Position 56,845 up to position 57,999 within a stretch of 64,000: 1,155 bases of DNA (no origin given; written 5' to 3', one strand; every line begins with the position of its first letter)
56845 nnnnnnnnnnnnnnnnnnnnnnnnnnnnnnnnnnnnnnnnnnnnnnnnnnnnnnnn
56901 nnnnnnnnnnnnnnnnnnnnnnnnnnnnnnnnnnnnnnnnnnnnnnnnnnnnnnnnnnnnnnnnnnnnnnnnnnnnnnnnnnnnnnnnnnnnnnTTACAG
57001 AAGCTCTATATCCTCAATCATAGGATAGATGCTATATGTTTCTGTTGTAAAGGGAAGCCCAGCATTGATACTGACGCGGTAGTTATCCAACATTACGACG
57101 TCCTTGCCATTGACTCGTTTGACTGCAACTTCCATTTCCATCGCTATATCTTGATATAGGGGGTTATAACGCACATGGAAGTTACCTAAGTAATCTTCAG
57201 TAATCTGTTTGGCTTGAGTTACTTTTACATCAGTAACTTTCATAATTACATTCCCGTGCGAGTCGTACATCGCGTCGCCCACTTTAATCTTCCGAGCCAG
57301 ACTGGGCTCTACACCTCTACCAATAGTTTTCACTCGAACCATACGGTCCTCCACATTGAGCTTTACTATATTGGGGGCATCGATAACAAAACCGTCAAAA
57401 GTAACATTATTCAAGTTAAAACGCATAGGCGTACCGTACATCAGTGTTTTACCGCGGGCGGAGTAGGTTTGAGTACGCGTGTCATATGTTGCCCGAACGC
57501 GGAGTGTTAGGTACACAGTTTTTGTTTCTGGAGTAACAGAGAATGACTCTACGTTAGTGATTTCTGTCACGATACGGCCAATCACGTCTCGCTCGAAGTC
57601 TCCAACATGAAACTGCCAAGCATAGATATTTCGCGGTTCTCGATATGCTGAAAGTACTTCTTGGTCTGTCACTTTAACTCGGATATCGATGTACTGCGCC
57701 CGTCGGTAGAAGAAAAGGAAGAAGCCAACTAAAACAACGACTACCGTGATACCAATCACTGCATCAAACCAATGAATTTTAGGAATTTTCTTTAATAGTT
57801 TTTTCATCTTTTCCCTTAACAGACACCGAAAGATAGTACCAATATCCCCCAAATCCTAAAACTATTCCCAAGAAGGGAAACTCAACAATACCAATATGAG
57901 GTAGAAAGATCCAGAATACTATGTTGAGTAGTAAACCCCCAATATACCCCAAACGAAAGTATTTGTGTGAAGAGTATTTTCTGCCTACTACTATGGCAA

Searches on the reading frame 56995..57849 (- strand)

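Call 8: search_protein_families(library=pfam, proteins=[window:56995-57849:-], max_evalue=0.001)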
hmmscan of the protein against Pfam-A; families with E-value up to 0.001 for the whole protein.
window:56995-57849:- (284 aa): 1 family
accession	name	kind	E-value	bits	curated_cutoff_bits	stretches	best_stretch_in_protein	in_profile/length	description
PF14221.11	DUF4330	-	2.5e-09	37.9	27.6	1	170-281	54-166/167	Domain of unknown function (DUF4330)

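Call 61: search_protein_families(library=pfam, proteins=[window:56995-57849:-], max_evalue=0.1)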
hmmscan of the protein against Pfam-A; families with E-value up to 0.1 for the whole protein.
window:56995-57849:- (284 aa): 4 families
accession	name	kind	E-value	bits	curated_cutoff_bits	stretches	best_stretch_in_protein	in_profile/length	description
PF14221.11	DUF4330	-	2.5e-09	37.9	27.6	1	170-281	54-166/167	Domain of unknown function (DUF4330)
PF06514.17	PsbU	-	0.013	16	24.5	1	163-227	14-75/93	Photosystem II 12 kDa extrinsic protein (PsbU)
PF02990.21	EMP70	-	0.02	14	27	1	14-84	182-251/517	Endomembrane protein 70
PF23494.1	bPH_10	-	0.033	14.1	27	0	15-66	43-92/151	YqeB-like bacterial PH domain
